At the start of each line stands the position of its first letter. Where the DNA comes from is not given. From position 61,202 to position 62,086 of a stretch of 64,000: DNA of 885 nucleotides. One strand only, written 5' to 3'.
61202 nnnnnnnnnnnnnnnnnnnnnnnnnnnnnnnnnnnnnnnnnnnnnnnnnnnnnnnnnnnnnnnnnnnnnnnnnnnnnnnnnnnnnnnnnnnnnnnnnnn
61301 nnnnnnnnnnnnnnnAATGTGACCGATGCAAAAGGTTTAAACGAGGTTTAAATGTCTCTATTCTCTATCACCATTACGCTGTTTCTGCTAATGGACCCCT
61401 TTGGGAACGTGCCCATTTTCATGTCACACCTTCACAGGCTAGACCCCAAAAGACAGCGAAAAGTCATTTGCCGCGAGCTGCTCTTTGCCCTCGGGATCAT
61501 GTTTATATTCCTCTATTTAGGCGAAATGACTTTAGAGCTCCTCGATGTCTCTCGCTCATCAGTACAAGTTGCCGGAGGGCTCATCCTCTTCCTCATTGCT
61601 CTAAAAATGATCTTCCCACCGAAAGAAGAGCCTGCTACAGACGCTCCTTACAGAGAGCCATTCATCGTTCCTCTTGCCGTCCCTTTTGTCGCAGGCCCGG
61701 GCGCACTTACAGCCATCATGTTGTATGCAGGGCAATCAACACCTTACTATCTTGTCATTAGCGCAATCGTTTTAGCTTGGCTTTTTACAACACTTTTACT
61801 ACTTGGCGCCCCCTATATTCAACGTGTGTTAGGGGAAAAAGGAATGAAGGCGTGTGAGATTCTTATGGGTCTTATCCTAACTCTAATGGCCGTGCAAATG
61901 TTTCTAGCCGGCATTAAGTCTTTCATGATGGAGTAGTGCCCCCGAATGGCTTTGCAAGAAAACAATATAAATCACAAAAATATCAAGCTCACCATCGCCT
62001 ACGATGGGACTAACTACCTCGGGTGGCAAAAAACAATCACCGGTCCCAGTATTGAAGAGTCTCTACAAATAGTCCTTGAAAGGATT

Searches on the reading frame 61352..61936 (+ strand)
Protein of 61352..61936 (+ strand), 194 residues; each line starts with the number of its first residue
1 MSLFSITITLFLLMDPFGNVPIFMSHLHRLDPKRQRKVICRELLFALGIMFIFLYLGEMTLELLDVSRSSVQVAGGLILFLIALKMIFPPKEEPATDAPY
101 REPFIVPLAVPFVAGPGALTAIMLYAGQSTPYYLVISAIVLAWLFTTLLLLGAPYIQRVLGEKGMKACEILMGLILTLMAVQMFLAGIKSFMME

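Call 72: search_protein_families(library=pfam, proteins=[window:61352-61936:+], max_evalue=0.001)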
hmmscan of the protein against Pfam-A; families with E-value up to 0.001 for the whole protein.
window:61352-61936:+ (194 aa): 2 families
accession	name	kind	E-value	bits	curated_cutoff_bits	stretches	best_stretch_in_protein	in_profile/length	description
PF01914.23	MarC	-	8.8e-54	182.5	23.9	1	3-191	4-202/203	MarC family integral membrane protein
PF03741.22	TerC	-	4.5e-06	27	27.8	1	19-185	14-176/178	Integral membrane protein TerC family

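Call 75: find_encoding_contigs(protein=window:61352-61936:+, flank=10000, max_places=4)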
Protein window:61352-61936:+ (194 aa): 6 contigs read that carry it; 3 places shown.
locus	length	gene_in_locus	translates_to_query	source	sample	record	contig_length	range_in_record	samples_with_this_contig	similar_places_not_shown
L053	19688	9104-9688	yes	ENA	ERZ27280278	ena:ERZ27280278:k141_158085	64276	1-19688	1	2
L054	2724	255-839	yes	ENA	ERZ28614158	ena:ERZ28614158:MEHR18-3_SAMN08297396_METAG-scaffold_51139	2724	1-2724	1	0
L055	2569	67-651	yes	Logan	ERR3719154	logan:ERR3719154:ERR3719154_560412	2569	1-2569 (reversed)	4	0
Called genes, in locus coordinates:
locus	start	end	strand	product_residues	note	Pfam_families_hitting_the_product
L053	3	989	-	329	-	?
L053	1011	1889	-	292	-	PF02779:Transket_pyr, PF22613:Transketolase_C_1, PF02780:Transketolase_C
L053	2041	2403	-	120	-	-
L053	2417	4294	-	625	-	PF00448:SRP54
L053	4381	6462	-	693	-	PF00771:FHIPEP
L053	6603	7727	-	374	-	PF01312:Bac_export_2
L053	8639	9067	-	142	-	PF01797:Y1_Tnp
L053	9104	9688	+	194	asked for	PF01914:MarC, PF03741:TerC (faint)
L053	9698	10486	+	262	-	PF01416:PseudoU_synth_1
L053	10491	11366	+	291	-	PF02810:SEC-C, PF00557:Peptidase_M24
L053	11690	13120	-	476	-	-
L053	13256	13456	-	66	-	-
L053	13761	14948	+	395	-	PF04389:Peptidase_M28 (weak), PF01546:Peptidase_M20, PF07687:M20_dimer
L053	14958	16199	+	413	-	PF00464:SHMT, PF00266:Aminotran_5 (weak), PF00155:Aminotran_1_2, PF01212:Beta_elim_lyase (weak)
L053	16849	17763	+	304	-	PF05569:Peptidase_M56 (faint), PF01435:Peptidase_M48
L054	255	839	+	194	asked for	PF01914:MarC, PF03741:TerC (faint)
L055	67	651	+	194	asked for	PF01914:MarC, PF03741:TerC (faint)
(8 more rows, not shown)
